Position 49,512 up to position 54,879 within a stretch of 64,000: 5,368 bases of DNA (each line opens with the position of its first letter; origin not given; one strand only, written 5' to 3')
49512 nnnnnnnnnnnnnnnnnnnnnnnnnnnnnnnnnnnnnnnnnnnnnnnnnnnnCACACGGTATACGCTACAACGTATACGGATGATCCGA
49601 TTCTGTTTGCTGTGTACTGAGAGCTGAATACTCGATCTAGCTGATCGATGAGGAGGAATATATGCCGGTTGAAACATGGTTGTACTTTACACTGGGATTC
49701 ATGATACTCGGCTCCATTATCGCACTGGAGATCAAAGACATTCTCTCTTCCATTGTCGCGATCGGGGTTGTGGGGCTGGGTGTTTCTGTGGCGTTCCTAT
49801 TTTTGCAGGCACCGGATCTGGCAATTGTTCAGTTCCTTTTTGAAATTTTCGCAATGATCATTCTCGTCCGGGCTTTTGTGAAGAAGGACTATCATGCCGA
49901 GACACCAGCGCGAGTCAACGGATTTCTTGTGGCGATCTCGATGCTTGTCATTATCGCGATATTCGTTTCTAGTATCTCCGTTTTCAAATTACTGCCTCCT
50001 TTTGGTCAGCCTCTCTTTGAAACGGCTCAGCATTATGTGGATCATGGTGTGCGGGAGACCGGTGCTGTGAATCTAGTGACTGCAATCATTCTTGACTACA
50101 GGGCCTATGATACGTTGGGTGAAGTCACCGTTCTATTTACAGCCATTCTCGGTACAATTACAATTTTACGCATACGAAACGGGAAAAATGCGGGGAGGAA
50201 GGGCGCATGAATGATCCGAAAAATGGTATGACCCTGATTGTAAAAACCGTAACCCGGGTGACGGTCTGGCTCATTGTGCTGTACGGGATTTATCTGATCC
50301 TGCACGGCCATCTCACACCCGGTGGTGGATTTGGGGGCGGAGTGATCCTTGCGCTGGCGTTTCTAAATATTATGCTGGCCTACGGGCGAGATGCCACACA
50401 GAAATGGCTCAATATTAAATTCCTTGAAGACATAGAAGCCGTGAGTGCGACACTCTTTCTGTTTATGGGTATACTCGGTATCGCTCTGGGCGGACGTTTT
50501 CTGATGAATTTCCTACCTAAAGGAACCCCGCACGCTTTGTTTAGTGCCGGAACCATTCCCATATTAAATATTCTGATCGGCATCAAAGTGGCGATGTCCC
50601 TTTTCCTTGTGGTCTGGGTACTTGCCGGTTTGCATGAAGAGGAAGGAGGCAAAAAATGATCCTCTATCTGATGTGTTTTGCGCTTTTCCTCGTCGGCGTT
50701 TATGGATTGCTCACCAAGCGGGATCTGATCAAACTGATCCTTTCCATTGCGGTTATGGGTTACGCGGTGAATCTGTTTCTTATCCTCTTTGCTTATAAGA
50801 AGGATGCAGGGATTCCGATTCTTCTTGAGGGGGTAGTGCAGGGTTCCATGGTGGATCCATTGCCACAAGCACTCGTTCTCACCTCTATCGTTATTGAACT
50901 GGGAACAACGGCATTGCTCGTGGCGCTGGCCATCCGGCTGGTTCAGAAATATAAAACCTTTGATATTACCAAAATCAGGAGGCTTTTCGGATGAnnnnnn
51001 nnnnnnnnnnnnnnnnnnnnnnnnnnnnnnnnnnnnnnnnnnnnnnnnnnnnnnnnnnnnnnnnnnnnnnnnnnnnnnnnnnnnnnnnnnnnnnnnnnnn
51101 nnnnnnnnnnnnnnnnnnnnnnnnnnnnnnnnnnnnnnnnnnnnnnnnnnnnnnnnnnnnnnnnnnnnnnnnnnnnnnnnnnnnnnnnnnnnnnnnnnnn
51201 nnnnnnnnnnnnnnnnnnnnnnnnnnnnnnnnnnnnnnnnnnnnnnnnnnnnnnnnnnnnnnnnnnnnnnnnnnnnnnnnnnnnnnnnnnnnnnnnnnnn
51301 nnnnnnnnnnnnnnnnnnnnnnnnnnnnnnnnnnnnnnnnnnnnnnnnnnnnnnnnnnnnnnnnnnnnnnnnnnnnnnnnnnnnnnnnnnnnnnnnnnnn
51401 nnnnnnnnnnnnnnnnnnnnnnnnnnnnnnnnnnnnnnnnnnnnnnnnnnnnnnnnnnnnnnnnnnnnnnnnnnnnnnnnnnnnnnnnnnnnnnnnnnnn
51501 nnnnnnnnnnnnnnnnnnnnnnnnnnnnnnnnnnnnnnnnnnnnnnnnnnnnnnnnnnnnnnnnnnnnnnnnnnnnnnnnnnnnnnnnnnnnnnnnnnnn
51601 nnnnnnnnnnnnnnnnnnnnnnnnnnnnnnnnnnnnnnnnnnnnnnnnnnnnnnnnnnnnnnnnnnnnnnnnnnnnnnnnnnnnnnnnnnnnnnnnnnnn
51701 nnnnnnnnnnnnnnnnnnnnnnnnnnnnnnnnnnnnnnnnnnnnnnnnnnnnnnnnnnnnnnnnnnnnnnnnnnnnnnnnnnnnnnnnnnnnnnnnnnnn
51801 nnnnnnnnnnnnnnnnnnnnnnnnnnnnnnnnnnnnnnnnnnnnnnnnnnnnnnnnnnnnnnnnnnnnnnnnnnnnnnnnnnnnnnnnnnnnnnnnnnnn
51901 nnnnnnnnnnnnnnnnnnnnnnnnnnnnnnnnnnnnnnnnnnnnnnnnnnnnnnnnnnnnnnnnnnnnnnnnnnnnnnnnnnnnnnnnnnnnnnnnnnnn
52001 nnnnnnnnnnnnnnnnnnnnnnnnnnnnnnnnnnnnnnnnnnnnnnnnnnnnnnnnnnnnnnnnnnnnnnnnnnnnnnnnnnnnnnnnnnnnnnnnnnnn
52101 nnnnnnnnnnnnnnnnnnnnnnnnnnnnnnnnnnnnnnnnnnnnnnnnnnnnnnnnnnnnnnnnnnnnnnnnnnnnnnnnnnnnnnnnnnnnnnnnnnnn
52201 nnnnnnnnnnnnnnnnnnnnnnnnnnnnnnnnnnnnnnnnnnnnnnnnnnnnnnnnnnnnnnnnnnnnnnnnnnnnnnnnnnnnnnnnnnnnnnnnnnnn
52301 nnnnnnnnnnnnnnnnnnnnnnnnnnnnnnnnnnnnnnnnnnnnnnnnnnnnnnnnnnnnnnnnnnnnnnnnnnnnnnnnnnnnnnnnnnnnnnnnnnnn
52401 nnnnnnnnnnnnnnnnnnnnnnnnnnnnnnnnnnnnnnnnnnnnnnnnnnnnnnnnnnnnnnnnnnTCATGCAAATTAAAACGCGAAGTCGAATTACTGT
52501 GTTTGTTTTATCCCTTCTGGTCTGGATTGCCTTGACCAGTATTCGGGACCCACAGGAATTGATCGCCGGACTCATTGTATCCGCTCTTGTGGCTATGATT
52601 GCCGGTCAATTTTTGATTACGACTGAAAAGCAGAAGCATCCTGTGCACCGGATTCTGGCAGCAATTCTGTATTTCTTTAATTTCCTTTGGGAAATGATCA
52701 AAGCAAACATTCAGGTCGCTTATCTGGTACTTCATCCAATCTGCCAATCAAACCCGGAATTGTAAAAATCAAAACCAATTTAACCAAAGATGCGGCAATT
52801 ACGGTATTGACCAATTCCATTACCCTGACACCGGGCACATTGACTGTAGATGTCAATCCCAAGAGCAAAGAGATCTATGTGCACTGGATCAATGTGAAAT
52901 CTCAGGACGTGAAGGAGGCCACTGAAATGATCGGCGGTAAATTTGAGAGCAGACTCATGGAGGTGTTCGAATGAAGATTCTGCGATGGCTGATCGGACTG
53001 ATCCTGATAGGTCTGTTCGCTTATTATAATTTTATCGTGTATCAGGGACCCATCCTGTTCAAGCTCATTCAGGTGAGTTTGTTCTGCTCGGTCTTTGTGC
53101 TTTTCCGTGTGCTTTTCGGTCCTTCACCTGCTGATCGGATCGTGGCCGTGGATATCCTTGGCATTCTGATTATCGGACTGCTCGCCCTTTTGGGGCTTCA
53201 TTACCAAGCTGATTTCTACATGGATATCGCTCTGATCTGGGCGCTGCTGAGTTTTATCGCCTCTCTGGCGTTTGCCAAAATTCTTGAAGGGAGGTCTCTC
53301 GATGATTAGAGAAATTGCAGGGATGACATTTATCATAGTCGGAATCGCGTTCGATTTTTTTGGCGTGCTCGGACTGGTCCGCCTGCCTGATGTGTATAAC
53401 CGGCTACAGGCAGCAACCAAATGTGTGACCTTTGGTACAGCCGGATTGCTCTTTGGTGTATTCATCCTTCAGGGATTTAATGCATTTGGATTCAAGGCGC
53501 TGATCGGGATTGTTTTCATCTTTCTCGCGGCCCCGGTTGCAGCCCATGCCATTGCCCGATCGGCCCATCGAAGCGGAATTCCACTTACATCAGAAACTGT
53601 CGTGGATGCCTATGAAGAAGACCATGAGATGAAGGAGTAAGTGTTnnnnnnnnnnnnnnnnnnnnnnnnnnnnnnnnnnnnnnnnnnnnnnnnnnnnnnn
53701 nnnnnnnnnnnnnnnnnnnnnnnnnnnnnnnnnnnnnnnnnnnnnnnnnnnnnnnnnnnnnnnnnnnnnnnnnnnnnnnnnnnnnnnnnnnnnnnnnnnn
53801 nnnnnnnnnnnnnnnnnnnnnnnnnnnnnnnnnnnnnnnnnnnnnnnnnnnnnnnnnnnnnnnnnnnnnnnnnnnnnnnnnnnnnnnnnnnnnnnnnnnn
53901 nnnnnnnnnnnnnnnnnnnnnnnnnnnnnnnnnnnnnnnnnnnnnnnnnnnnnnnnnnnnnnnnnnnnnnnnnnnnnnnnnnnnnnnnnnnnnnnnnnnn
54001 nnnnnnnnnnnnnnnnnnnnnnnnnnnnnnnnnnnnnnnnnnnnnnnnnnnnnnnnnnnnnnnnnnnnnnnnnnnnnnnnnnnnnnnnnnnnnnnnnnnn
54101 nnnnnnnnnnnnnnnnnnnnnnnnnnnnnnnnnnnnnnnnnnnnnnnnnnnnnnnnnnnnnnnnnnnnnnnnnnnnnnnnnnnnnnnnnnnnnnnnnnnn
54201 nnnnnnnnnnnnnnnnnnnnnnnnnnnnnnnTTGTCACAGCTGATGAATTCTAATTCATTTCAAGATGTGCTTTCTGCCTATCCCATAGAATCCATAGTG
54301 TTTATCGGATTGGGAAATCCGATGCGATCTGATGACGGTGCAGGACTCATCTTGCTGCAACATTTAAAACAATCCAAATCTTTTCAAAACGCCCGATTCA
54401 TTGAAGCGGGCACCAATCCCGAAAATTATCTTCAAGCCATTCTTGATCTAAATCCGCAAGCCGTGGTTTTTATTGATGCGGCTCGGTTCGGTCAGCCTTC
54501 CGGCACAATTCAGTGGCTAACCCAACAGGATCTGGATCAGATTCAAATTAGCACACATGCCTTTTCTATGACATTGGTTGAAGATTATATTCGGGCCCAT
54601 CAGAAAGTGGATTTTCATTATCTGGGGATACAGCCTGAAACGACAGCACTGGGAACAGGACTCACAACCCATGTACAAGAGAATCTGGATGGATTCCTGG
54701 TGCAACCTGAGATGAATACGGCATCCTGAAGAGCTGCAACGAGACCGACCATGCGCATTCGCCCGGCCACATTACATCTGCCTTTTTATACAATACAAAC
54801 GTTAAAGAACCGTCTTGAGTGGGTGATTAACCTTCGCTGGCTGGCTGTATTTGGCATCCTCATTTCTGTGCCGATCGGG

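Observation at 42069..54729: One operon joins an AsrA/AsrB-like NAD(P)H module to an Mbh-type group-4 [NiFe] hydrogenase carrying a complete Mrp antiporter module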

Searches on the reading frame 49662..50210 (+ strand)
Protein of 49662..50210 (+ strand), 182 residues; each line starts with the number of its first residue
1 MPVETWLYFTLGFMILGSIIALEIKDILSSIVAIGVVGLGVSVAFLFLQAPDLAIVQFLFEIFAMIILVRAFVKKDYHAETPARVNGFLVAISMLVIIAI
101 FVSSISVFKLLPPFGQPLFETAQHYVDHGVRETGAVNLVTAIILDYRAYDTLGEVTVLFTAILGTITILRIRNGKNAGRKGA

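Call 4: search_protein_families(library=pfam, proteins=[window:49662-50210:+], max_evalue=0.01)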
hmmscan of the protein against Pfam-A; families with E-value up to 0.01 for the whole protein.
window:49662-50210:+ (182 aa): 2 families
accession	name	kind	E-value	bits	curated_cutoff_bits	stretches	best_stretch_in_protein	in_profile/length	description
PF13244.11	MbhD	-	3.5e-13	49.9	27.2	1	13-72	2-62/67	MBH, subunit D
PF20501.3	MbhE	-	4.1e-08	33.6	27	1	120-170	32-82/98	MBH, subunit E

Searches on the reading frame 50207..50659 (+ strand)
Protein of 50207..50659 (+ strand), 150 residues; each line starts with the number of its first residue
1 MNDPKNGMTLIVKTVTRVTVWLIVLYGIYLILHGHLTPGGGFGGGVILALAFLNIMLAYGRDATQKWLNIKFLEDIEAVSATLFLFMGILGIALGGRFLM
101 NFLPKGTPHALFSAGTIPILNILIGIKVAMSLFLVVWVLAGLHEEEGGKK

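Call 4: search_protein_families(library=pfam, proteins=[window:50207-50659:+], max_evalue=0.01)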
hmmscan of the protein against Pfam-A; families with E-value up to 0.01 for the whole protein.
window:50207-50659:+ (150 aa): 1 family
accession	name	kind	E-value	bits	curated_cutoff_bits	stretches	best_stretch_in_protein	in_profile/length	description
PF04039.18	MnhB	-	6e-28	98.1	22.5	1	11-132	1-125/127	Domain related to MnhB subunit of Na+/H+ antiporter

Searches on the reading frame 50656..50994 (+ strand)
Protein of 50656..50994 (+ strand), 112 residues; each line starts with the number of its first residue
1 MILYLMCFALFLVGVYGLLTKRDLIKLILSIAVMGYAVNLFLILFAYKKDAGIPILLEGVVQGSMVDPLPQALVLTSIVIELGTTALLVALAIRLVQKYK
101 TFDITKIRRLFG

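Call 5: search_protein_families(library=pfam, proteins=[window:50656-50994:+], max_evalue=0.01)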
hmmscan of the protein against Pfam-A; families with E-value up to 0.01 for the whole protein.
window:50656-50994:+ (112 aa): 1 family
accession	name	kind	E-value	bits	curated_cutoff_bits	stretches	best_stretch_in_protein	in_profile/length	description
PF00420.29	Oxidored_q2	-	3e-25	88.2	26.1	1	3-110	2-93/95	NADH-ubiquinone/plastoquinone oxidoreductase chain 4L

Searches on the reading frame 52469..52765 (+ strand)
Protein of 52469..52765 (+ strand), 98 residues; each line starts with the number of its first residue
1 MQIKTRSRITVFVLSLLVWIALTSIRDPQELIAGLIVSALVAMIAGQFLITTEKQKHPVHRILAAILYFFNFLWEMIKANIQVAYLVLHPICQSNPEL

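Call 5: search_protein_families(library=pfam, proteins=[window:52469-52765:+], max_evalue=0.01)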
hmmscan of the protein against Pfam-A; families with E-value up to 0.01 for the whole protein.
window:52469-52765:+ (98 aa): 2 families
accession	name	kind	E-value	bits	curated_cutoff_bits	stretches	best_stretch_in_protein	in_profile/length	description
PF01899.21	MNHE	-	8.3e-16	58.5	27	1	13-96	2-77/145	Na+/H+ ion antiporter subunit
PF12670.12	DUF3792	-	0.0065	17.1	31.3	1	11-76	18-84/115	Protein of unknown function (DUF3792)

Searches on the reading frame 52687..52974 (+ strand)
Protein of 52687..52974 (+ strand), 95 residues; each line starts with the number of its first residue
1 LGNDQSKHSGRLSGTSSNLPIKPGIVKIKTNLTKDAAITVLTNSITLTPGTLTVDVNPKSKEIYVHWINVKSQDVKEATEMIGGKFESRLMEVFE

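Call 5: search_protein_families(library=pfam, proteins=[window:52687-52974:+], max_evalue=0.01)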
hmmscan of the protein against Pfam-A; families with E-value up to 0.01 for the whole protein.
window:52687-52974:+ (95 aa): 1 family
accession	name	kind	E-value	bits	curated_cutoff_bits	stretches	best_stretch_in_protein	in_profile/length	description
PF01899.21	MNHE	-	3e-24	85.9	27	1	18-93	72-145/145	Na+/H+ ion antiporter subunit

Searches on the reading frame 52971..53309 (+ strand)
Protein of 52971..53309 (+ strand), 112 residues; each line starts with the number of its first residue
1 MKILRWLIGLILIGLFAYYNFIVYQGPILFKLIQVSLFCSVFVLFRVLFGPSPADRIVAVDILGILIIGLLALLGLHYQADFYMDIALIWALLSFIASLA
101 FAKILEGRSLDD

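Call 5: search_protein_families(library=pfam, proteins=[window:52971-53309:+], max_evalue=0.01)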
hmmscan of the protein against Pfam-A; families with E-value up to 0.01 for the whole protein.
window:52971-53309:+ (112 aa): 1 family
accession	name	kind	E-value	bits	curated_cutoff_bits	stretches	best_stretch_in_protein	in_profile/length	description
PF04066.18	MrpF_PhaF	-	1e-17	64.7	23.3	1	54-106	1-53/53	Multiple resistance and pH regulation protein F (MrpF / PhaF)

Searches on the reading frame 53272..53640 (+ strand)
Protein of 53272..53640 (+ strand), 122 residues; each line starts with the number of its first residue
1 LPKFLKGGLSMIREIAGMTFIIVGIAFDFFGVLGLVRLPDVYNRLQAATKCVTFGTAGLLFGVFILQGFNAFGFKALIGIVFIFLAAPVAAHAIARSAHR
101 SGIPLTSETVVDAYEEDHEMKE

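Call 5: search_protein_families(library=pfam, proteins=[window:53272-53640:+], max_evalue=0.01)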
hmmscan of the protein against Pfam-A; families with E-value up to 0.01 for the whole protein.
window:53272-53640:+ (122 aa): 2 families
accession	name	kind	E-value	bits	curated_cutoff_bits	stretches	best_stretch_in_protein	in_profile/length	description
PF03334.19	PhaG_MnhG_YufB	-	7.5e-24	84.2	23.4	1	20-99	1-80/80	Na+/H+ antiporter subunit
PF07907.16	YibE_F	-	0.00016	21.7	27.2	1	15-108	18-109/241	YibE/F-like protein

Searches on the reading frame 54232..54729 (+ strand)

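Call 5: search_protein_families(library=pfam, proteins=[window:54232-54729:+], max_evalue=0.01)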
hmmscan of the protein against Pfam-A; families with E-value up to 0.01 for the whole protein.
window:54232-54729:+ (165 aa): 1 family
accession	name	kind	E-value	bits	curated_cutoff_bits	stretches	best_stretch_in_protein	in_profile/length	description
PF01750.23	HycI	-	6e-12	46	23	1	43-153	5-121/130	Hydrogenase maturation protease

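Call 6: search_protein_families(library=ncbifam, proteins=[window:54232-54729:+], max_evalue=0.001)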
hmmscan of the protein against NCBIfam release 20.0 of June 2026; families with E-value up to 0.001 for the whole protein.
window:54232-54729:+ (165 aa): 6 families
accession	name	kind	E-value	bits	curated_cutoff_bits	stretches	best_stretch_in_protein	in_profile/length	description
TIGR00072.1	hydrog_prot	superfamily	3e-28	98.7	47.45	1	25-154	3-136/145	hydrogenase maturation protease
TIGR00142.1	hycI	equivalog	5.2e-24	84.7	119.1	1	23-153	2-132/146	hydrogenase maturation peptidase HycI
TIGR00130.1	frhD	equivalog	2.3e-11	44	134.95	1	21-152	4-140/153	coenzyme F420-reducing hydrogenase, FrhD protein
NF045519.1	NiFeSe_H2_mat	exception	1.8e-09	37.6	190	1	22-157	3-141/152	NiFeSe hydrogenase maturation protease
TIGR00140.1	hupD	subfamily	9e-09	35.4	151.8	1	22-153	1-137/151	HyaD/HybD family hydrogenase maturation endopeptidase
NF007777.0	PRK10466.1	equivalog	4.2e-06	26.6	190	1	22-154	3-140/164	HyaD/HybD family hydrogenase maturation endopeptidase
